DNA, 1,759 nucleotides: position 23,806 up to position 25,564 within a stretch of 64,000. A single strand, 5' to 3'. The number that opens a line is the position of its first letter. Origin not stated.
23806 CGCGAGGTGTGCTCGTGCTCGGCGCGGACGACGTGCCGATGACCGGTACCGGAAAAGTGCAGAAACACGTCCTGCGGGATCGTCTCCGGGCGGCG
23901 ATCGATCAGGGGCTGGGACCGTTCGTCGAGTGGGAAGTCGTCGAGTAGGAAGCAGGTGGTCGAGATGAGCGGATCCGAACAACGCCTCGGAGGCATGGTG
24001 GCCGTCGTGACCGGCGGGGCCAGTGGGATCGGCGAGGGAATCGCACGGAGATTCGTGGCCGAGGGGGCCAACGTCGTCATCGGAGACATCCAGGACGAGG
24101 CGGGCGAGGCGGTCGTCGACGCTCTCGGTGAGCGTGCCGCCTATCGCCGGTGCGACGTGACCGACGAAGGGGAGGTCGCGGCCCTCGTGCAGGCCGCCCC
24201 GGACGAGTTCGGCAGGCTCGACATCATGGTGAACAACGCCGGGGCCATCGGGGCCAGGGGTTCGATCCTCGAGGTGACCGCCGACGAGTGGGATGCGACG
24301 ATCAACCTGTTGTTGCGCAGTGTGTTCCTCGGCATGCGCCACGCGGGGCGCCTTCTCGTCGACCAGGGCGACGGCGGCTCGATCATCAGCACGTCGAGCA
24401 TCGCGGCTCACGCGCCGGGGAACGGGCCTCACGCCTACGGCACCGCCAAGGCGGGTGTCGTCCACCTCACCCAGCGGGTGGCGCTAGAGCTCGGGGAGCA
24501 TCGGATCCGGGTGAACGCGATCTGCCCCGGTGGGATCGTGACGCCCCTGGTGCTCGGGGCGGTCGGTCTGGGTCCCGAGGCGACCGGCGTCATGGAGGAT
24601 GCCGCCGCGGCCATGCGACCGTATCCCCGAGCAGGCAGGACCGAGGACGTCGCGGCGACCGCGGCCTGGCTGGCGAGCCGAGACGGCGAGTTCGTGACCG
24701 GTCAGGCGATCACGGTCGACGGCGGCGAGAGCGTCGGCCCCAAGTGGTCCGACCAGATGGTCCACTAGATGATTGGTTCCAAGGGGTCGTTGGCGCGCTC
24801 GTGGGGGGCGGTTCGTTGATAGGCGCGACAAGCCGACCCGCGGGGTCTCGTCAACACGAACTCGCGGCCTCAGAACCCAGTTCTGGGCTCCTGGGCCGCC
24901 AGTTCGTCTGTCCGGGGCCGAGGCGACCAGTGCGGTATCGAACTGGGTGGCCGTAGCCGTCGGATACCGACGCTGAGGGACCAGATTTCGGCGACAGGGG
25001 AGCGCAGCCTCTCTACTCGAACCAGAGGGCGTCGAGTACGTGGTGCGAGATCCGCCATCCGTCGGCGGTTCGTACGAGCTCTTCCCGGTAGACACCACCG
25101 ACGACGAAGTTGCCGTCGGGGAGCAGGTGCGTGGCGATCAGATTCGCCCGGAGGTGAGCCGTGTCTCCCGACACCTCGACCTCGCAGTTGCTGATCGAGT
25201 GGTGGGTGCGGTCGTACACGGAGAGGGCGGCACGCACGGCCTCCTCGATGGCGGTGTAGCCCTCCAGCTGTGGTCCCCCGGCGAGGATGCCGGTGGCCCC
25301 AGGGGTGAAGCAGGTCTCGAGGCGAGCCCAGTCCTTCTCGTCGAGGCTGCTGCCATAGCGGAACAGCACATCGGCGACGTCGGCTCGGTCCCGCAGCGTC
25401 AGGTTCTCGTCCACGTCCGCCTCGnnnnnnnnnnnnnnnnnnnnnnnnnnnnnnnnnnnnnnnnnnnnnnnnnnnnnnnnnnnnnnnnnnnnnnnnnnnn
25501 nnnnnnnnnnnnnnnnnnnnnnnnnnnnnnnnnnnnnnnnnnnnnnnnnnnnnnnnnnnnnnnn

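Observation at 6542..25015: Inverted pair of MITE-like repeats (plus an IS remnant) brackets the 18-kb catabolic operon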

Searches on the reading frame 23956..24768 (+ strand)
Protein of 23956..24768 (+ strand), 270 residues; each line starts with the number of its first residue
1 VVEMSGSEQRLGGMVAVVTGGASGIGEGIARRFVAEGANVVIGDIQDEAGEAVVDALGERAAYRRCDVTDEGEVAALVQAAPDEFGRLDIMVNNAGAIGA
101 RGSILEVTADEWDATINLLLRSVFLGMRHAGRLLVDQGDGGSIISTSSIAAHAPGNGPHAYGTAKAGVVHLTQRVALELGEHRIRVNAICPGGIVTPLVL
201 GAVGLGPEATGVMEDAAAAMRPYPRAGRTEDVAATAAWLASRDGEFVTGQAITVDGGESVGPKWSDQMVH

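Call 10: search_protein_families(library=pfam, proteins=[window:23956-24768:+])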
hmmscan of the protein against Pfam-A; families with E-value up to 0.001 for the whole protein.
window:23956-24768:+ (270 aa): 3 families
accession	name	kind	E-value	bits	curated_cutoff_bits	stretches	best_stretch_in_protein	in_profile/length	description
PF13561.12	adh_short_C2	-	3.3e-64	217.1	27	1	22-257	3-234/236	Enoyl-(Acyl carrier protein) reductase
PF00106.31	adh_short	-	1.3e-52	178.6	26.6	1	15-198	2-186/195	short chain dehydrogenase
PF08659.16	KR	-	1.1e-08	35.6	22.6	1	16-165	3-153/180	KR domain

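Call 36: find_homologous_proteins(query=window:23956-24765:+, max_evalue=1e-60)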
Query window:23956-24765:+ (270 aa): 810 proteins with E <= 1e-60 among 8000 candidates; the best 120 are listed.
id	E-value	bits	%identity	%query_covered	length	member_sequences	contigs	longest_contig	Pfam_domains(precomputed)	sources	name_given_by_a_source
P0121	1.2e-165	568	100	99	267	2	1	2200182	PF08659.17,PF13561.13,PF00106.32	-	-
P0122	2.3e-132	458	81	99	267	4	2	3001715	PF08659.17,PF13561.13,PF00106.32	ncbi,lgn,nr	ncbi:MAG: glucose 1-dehydrogenase [Acidimicrobiia bacterium]|nr:glucose 1-dehydrogenase [Acidimicrob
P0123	3.8e-132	458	80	96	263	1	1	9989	PF08659.17,PF13561.13,PF00106.32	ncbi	-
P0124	1.7e-131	456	82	96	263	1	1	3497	PF08659.17,PF13561.13,PF00106.32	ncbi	-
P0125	9.7e-131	453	79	97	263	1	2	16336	PF08659.17,PF13561.13,PF00106.32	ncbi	-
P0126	3.6e-128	445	80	97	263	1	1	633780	PF08659.17,PF13561.13,PF00106.32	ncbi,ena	-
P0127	1.1e-124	433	78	97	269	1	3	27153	PF08659.17,PF13561.13,PF00106.32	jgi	jgi:NAD(P)-dependent dehydrogenase (short-subunit alcohol dehydrogenase family)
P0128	2.0e-124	432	79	97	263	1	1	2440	PF08659.17,PF13561.13,PF00106.32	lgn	-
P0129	1.1e-123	430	78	96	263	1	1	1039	PF08659.17,PF13561.13,PF00106.32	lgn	-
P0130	3.1e-123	428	77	97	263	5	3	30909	PF08659.17,PF13561.13,PF00106.32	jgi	jgi:NAD(P)-dependent dehydrogenase (short-subunit alcohol dehydrogenase family)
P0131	9.3e-122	424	76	97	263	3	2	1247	PF08659.17,PF13561.13,PF00106.32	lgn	-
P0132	2.2e-121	422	75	97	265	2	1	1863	PF08659.17,PF13561.13,PF00106.32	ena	-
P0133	6.0e-121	421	75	99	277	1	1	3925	PF08659.17,PF13561.13,PF00106.32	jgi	jgi:NAD(P)-dependent dehydrogenase (short-subunit alcohol dehydrogenase family)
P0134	2.3e-119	416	76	96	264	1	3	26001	PF08659.17,PF13561.13,PF00106.32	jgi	jgi:NAD(P)-dependent dehydrogenase (short-subunit alcohol dehydrogenase family)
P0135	2.9e-118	412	75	97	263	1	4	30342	PF08659.17,PF13561.13,PF23441.1,PF00106.32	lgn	-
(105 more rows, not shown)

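Call 37: find_encoding_contigs(protein=P0122, flank=10000, max_places=2)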
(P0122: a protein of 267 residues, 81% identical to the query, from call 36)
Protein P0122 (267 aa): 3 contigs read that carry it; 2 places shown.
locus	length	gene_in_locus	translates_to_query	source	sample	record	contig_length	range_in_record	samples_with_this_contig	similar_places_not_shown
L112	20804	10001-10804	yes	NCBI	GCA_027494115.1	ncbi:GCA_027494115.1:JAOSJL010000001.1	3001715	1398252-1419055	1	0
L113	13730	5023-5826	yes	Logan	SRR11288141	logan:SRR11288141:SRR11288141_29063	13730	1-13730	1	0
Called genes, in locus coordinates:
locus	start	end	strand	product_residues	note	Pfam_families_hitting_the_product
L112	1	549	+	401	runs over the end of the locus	PF02771:Acyl-CoA_dh_N, PF02770:Acyl-CoA_dh_M, PF00441:Acyl-CoA_dh_1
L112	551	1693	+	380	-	PF02771:Acyl-CoA_dh_N, PF02770:Acyl-CoA_dh_M, PF00441:Acyl-CoA_dh_1, PF08028:Acyl-CoA_dh_2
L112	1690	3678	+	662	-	PF00724:Oxidored_FMN, PF07992:Pyr_redox_2 (weak), PF00070:Pyr_redox (weak), PF00890:FAD_binding_2 (weak), PF01266:DAO (weak), PF03486:HI0933_like (weak), PF07992:Pyr_redox_2 (weak), PF12831:FAD_oxidored (weak), +2 more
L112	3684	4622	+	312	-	PF04909:Amidohydro_2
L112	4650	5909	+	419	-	PF13452:FAS1_DH_region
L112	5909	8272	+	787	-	PF02515:CoA_transf_3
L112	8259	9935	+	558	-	PF00501:AMP-binding, PF13193:AMP-binding_C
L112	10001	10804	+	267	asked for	PF00106:adh_short, PF08659:KR, PF13561:adh_short_C2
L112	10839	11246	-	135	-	PF13577:SnoaL_4, PF13474:SnoaL_3, PF14534:DUF4440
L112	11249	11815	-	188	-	PF00106:adh_short, PF08659:KR (weak), PF13561:adh_short_C2, PF23441:SDR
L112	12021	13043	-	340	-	-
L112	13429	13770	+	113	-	-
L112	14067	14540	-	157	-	PF12680:SnoaL_2, PF10184:DUF2358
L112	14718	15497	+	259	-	PF00106:adh_short, PF13561:adh_short_C2, PF08659:KR (weak)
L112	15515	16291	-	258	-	-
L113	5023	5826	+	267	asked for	PF00106:adh_short, PF08659:KR, PF13561:adh_short_C2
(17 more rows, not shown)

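Call 38: find_encoding_contigs(protein=P0126, flank=10000, max_places=2)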
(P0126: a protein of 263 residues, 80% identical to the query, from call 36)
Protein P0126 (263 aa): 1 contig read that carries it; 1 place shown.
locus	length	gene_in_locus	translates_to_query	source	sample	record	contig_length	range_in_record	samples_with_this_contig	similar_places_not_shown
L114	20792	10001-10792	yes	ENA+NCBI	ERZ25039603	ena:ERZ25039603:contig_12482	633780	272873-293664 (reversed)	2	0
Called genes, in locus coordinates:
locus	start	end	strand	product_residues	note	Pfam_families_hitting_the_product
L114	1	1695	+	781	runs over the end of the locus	PF02771:Acyl-CoA_dh_N, PF02770:Acyl-CoA_dh_M, PF00441:Acyl-CoA_dh_1, PF02771:Acyl-CoA_dh_N, PF02770:Acyl-CoA_dh_M (weak), PF00441:Acyl-CoA_dh_1, PF08028:Acyl-CoA_dh_2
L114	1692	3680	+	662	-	PF00724:Oxidored_FMN, PF00070:Pyr_redox (faint), PF07992:Pyr_redox_2, PF12831:FAD_oxidored (weak), PF13450:NAD_binding_8 (weak)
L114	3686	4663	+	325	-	PF04909:Amidohydro_2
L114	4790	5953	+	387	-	PF13452:FAS1_DH_region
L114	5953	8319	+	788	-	PF02515:CoA_transf_3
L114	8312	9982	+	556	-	PF00501:AMP-binding, PF13193:AMP-binding_C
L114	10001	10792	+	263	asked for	PF00106:adh_short, PF08659:KR, PF13561:adh_short_C2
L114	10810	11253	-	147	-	PF13577:SnoaL_4, PF13474:SnoaL_3 (weak), PF14534:DUF4440 (weak)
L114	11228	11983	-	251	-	PF00106:adh_short, PF08659:KR, PF23441:SDR, PF13561:adh_short_C2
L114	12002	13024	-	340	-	-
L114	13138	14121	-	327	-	PF01073:3Beta_HSD, PF01370:Epimerase, PF02719:Polysacc_synt_2 (weak), PF04321:RmlD_sub_bind, PF05368:NmrA (weak), PF13460:NAD_binding_10, PF16363:GDP_Man_Dehyd, PF07993:NAD_binding_4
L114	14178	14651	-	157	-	PF07366:SnoaL (faint), PF12680:SnoaL_2, PF10184:DUF2358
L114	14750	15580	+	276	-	PF00106:adh_short, PF08659:KR, PF13561:adh_short_C2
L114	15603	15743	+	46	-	-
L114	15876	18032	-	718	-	PF04879:Molybdop_Fe4S4, PF00384:Molybdopterin, PF01568:Molydop_binding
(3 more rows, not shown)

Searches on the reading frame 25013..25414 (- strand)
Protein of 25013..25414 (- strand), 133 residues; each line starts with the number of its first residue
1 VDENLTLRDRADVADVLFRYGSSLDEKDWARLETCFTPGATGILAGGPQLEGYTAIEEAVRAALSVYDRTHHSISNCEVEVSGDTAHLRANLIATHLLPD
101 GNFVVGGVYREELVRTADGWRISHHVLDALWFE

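Call 10: search_protein_families(library=pfam, proteins=[window:25013-25414:-])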
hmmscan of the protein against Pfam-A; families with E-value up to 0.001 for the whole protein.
window:25013-25414:- (133 aa): 4 families
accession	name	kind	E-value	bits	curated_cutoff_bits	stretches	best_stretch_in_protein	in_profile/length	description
PF13577.12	SnoaL_4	-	2.5e-31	108.7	24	1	6-124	2-124/126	SnoaL-like domain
PF13474.12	SnoaL_3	-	9.2e-10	39.4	22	1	15-127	3-116/121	SnoaL-like domain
PF14534.12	DUF4440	-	2e-07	31.8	25.2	1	19-122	7-107/107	Domain of unknown function (DUF4440)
PF12680.13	SnoaL_2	-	7.2e-06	27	27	1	23-105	7-77/102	SnoaL-like domain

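Call 12: find_encoding_contigs(protein=window:25013-25414:-, flank=10000, max_places=10)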
Protein window:25013-25414:- (133 aa): 1 contig read that carries it; 1 place shown.
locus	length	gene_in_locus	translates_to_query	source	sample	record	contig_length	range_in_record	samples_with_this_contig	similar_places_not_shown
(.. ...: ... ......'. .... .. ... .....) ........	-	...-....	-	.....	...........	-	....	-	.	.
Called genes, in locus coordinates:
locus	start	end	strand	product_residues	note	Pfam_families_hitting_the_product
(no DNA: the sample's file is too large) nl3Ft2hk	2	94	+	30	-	?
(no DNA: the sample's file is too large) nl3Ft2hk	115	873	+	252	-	PF00106:adh_short, PF08659:KR, PF23441:SDR, PF13561:adh_short_C2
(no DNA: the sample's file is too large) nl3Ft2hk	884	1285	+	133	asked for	PF13577:SnoaL_4, PF13474:SnoaL_3, PF14534:DUF4440, PF12680:SnoaL_2 (weak)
